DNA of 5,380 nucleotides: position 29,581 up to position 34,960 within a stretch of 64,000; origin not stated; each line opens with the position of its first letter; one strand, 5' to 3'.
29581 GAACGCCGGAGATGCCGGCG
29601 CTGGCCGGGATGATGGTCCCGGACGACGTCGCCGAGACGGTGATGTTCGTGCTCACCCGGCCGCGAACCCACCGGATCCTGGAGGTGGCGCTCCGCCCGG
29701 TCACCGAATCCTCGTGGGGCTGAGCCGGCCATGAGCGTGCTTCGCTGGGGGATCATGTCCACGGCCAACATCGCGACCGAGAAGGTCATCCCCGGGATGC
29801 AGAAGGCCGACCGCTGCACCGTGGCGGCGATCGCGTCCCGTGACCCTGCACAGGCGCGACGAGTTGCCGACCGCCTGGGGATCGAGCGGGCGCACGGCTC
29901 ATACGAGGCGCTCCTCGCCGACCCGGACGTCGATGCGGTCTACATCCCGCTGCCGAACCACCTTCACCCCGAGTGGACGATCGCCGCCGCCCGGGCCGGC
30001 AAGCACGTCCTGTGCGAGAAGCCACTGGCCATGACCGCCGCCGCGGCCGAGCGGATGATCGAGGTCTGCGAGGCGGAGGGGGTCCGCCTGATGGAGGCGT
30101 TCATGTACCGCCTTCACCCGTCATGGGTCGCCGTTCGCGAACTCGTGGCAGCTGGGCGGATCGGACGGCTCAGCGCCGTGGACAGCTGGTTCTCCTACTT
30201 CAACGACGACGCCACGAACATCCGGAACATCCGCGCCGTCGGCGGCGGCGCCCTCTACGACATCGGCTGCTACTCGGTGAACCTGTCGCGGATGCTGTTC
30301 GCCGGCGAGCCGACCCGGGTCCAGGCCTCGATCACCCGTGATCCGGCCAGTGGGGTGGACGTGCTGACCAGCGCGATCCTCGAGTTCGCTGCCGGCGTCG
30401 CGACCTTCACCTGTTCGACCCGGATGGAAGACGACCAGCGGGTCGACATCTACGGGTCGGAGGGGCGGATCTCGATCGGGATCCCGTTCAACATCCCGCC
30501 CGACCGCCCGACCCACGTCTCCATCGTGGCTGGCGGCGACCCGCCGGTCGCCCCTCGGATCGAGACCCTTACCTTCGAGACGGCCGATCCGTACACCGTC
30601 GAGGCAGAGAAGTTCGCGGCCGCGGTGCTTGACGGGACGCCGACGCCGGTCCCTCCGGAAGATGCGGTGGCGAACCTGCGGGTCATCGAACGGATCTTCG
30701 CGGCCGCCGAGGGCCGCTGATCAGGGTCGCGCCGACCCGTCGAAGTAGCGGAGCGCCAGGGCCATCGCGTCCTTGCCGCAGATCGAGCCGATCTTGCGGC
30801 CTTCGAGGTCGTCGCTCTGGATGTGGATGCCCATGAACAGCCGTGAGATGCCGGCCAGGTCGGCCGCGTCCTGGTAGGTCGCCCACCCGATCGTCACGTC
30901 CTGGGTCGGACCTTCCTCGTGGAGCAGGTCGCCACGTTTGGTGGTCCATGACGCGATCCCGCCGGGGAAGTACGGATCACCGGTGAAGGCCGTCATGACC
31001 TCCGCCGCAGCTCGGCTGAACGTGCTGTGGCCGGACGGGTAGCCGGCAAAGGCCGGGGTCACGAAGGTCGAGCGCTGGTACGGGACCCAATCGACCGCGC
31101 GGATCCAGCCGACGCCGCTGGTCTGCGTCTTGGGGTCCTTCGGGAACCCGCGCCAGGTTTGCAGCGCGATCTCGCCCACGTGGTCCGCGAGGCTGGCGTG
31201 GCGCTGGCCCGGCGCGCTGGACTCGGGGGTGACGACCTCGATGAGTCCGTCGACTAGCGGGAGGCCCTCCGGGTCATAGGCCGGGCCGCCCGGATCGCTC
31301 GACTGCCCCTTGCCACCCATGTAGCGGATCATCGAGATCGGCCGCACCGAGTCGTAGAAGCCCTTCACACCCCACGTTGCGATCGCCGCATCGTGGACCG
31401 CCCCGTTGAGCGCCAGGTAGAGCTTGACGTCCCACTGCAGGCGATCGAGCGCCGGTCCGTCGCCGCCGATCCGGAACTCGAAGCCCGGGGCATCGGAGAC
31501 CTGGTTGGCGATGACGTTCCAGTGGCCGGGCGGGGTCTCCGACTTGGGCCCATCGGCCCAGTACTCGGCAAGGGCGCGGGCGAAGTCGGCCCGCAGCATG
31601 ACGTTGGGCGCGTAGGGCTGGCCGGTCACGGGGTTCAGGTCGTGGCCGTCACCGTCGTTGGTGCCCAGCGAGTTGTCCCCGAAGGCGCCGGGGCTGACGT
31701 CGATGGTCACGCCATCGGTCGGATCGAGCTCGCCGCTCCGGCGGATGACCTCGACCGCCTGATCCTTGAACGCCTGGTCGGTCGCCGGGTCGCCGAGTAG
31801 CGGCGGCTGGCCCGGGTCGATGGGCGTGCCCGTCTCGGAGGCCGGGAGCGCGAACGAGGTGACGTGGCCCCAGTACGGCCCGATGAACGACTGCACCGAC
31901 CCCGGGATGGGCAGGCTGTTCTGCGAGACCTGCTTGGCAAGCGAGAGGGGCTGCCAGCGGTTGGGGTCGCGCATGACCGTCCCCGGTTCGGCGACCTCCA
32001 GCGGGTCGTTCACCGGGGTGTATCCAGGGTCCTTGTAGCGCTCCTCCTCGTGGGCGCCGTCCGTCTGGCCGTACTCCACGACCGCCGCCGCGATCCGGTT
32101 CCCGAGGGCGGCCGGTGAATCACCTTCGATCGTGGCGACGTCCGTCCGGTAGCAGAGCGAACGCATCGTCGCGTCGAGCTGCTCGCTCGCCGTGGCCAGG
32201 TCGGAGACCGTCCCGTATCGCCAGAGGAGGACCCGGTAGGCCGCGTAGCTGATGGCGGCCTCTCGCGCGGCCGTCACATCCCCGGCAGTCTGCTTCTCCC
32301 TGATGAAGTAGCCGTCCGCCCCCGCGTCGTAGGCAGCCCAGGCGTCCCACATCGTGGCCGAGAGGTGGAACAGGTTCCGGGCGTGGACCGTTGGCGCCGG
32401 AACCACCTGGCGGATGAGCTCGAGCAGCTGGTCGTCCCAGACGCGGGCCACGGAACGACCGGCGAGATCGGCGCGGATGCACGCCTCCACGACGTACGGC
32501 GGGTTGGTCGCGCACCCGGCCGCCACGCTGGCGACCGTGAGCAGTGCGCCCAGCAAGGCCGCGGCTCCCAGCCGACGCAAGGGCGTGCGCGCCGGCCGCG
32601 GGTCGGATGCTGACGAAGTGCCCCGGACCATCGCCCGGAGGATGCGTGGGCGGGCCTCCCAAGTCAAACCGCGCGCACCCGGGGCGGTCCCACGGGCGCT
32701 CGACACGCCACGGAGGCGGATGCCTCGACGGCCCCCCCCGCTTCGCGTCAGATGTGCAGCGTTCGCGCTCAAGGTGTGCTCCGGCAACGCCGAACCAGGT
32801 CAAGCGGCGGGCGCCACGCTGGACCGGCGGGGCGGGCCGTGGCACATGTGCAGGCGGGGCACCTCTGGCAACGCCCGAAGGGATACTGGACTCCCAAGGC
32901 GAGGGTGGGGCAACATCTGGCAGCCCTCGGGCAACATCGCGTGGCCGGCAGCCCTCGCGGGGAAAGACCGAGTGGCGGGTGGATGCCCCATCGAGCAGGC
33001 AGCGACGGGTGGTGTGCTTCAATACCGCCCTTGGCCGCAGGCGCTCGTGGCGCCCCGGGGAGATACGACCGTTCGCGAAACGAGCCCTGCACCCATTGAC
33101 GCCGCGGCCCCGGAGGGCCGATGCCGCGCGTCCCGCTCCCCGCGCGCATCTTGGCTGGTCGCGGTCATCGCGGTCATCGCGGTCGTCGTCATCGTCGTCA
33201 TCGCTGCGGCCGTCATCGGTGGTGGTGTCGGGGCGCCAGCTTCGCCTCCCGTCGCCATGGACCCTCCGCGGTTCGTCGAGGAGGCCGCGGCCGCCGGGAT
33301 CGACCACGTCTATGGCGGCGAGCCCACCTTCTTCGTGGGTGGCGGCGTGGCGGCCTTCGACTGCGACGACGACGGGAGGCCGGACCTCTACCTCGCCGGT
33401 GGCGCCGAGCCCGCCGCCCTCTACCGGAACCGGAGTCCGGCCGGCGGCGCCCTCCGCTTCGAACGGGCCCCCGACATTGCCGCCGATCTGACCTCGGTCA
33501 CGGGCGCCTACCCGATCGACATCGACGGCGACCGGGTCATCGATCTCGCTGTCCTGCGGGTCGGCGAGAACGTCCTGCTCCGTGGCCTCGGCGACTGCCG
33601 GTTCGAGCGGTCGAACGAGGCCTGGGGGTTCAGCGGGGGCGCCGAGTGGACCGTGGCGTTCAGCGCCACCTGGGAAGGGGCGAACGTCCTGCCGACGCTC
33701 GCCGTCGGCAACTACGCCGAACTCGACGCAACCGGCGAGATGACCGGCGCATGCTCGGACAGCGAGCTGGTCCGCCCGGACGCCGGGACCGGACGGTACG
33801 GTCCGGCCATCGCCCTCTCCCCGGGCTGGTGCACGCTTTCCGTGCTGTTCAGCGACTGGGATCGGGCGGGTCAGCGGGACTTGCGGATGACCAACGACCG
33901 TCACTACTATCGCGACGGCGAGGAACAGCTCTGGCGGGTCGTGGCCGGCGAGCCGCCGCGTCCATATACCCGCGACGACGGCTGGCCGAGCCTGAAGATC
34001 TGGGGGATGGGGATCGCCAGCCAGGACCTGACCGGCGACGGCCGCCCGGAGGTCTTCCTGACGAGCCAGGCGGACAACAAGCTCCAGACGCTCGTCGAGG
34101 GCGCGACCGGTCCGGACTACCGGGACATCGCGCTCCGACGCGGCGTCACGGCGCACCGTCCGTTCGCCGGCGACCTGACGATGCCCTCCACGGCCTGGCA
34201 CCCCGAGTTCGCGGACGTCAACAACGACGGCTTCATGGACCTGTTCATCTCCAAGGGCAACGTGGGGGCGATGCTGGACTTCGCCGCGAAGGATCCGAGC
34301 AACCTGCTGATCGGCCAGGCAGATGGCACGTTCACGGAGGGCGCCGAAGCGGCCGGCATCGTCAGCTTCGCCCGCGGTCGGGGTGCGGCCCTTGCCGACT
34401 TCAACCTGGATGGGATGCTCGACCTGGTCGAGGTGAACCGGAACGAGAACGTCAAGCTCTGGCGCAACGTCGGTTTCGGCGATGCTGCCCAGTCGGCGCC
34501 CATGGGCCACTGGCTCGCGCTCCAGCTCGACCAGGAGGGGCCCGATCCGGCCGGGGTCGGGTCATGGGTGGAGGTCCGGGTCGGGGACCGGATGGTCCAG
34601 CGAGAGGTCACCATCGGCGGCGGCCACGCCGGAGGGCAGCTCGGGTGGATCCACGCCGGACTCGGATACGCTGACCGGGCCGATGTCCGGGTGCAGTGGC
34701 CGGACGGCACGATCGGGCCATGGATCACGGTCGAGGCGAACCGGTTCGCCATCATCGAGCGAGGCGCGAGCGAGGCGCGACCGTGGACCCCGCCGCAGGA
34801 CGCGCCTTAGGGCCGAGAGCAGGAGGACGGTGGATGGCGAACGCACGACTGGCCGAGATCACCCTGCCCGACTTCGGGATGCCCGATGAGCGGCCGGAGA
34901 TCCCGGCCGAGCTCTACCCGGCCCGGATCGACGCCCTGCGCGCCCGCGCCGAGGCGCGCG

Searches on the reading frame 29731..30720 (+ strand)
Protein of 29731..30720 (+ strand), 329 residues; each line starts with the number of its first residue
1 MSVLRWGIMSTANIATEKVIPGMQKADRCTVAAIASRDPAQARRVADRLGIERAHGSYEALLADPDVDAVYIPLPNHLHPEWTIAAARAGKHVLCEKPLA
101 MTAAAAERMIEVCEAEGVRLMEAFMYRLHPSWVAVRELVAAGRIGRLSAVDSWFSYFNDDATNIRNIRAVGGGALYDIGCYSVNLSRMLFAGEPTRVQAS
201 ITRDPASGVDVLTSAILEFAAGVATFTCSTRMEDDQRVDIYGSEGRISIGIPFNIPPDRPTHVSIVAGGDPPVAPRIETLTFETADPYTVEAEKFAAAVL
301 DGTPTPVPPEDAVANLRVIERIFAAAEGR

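Call 81: search_protein_families(library=pfam, max_evalue=0.000001, proteins=[window:29731-30720:+])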
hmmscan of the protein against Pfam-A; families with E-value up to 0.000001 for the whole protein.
window:29731-30720:+ (329 aa): 3 families
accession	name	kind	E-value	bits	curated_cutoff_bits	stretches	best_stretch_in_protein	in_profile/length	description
PF01408.29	GFO_IDH_MocA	-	3.5e-27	95.9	24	1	5-123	2-119/120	Oxidoreductase family, NAD-binding Rossmann fold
PF22725.1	GFO_IDH_MocA_C3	-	5.5e-27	94.7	27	1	133-247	2-123/124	GFO/IDH/MocA C-terminal domain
PF02894.22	GFO_IDH_MocA_C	-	5e-15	56.3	22.9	1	136-327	1-211/218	Oxidoreductase family, C-terminal alpha/beta domain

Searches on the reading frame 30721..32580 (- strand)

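Call 81: search_protein_families(library=pfam, max_evalue=0.000001, proteins=[window:30721-32580:-])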
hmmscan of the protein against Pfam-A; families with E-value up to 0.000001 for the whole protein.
window:30721-32580:- (619 aa): 2 families
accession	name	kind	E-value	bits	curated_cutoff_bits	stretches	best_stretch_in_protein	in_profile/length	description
PF21167.2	DUF6851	-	4.6e-12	47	27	1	75-211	4-140/140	Domain of unknown function (DUF6851)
PF22778.2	VCPO_2nd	-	8.5e-10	39.4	27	0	492-615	55-173/177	VCPO second helical-bundle domain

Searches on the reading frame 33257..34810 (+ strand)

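Call 81: search_protein_families(library=pfam, max_evalue=0.000001, proteins=[window:33257-34810:+])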
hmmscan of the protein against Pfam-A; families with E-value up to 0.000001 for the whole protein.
window:33257-34810:+ (517 aa): 2 families
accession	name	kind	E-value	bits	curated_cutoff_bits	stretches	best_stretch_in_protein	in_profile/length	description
PF13517.12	FG-GAP_3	-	6.9e-23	81.5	26.9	1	35-99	1-61/61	FG-GAP-like repeat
PF07593.17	UnbV_ASPIC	-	5.2e-09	36.3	23.4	1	433-496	1-65/68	ASPIC and UnbV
